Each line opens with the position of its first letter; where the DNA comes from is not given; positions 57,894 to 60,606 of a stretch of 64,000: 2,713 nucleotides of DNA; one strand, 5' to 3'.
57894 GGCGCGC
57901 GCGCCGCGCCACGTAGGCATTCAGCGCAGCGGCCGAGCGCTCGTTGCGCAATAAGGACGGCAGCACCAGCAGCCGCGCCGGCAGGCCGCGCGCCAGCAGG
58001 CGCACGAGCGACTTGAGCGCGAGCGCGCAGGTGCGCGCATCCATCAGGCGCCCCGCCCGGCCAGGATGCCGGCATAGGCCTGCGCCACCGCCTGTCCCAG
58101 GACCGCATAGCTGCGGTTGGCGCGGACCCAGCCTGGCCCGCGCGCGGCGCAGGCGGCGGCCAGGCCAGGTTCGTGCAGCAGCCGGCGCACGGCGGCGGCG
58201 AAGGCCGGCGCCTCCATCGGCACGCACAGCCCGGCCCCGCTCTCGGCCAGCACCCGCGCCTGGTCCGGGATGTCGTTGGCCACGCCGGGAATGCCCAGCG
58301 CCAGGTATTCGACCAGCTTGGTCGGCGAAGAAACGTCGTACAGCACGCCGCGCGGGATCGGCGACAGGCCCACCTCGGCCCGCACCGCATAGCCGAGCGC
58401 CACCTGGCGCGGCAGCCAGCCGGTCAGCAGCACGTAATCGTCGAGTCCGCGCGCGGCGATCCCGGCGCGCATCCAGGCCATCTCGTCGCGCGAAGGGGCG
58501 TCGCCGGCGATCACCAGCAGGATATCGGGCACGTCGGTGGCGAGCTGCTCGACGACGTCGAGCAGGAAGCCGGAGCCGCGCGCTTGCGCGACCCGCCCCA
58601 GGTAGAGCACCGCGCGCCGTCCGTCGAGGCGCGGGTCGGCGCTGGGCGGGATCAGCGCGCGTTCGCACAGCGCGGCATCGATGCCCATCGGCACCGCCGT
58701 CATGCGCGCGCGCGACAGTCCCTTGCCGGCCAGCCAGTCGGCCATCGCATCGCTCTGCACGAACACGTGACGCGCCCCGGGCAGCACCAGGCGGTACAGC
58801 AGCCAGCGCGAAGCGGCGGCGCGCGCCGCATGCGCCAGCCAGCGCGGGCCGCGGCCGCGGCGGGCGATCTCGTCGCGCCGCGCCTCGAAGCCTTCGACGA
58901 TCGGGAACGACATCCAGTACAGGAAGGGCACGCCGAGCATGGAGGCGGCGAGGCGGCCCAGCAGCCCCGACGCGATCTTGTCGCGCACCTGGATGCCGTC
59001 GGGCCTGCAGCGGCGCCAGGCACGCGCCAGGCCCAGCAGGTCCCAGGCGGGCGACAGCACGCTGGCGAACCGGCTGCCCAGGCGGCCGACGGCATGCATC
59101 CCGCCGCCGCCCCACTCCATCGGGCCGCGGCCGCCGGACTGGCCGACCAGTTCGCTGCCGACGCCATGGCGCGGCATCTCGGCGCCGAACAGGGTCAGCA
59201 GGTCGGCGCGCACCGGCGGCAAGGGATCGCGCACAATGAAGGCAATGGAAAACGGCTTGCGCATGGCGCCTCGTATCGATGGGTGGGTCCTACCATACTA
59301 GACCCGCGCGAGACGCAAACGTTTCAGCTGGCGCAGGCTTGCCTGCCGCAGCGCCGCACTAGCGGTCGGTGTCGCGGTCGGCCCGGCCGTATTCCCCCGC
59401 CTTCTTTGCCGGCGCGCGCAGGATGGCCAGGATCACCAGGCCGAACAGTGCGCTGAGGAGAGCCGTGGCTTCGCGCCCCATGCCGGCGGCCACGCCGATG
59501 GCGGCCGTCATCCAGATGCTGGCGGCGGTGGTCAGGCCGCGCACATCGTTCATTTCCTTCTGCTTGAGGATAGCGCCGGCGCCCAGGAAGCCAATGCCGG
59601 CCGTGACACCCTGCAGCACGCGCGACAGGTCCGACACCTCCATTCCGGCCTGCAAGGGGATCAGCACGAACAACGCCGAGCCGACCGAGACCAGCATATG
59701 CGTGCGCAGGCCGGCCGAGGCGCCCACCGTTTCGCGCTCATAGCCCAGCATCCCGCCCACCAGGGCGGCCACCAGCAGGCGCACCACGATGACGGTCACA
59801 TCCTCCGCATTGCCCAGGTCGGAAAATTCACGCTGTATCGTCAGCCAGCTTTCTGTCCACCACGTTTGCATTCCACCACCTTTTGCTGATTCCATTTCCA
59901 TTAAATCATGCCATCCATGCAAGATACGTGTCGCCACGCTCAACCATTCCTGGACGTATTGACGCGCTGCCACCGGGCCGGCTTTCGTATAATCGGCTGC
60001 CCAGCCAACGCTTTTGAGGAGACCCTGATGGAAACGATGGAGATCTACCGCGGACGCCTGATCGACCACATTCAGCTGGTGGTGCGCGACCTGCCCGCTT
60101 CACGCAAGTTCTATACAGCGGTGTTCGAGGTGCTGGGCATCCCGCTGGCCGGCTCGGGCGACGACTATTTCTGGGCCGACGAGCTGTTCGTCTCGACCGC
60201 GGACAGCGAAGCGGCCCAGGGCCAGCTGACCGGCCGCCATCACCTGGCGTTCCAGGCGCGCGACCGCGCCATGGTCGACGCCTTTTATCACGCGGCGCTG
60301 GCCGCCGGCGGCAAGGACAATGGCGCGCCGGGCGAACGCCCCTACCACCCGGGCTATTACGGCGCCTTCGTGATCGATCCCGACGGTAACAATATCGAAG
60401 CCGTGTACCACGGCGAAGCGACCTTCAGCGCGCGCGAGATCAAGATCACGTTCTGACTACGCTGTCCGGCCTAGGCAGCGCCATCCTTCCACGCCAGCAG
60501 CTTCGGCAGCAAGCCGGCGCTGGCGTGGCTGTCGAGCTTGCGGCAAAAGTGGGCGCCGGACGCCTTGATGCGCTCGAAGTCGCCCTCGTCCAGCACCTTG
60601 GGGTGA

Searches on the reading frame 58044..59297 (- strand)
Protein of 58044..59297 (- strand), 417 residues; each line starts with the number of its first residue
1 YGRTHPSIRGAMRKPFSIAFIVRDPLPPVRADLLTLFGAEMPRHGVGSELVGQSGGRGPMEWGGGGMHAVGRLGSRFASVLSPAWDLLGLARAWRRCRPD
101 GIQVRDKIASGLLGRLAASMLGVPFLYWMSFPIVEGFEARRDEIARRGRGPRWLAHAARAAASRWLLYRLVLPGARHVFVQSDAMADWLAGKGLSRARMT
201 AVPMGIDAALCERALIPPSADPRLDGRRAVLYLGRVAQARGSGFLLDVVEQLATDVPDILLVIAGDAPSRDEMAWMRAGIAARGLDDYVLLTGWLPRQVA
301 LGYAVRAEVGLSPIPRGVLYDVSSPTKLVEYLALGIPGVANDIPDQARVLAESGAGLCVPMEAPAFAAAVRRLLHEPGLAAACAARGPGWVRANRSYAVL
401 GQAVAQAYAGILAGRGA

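Call 55: search_protein_families(library=ncbifam, proteins=[window:58044-59297:-], max_evalue=0.001)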
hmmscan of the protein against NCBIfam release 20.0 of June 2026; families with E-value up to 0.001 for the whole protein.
window:58044-59297:- (417 aa): 7 families
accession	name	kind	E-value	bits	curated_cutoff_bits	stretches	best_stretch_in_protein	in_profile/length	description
NF041876.1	EPS_EpsE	equivalog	1.3e-09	37.9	400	1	194-389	183-374/389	exopolysaccharide biosynthesis GT4 family glycosyltransferase EpsE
TIGR04063.1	stp3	hypoth_equivalog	6.2e-09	35.2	442.05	1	170-412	153-396/397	TIGR04063 family PEP-CTERM/XrtA system glycosyltransferase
NF038229.1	Glyco4_Geo_Pelo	equivalog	2.3e-06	26.8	400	1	169-412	104-337/338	GPMC system family 4 glycosyltransferase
TIGR03088.1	stp2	hypoth_equivalog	6.6e-06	25.4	409.05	1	166-408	128-370/374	TIGR03088 family PEP-CTERM/XrtA system glycosyltransferase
NF007640.0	PRK10307.1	subfamily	1.5e-05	24.1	276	1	176-389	173-385/411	WcaI family glycosyltransferase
NF053787.1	GlcN_PG_synth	equivalog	0.00014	20.8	480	0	177-267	146-235/361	N-acetylglucosaminyl phosphatidylglycerol synthase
TIGR04047.1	MSMEG_0565_glyc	hypoth_equivalog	0.00016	20.9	259.85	1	178-386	142-350/373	MSMEG_0565 family glycosyltransferase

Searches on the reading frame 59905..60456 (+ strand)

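Call 55: search_protein_families(library=ncbifam, proteins=[window:59905-60456:+], max_evalue=0.001)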
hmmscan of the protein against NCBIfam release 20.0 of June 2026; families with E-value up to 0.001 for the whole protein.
window:59905-60456:+ (183 aa): 2 families
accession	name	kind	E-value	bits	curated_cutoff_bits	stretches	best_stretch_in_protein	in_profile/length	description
NF005227.0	PRK06724.1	equivalog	7.6e-05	23.2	146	1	53-170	8-124/128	hypothetical protein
NF000495.1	FosK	exception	0.0005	19.9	280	1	53-167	5-110/132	fosfomycin resistance glutathione transferase FosK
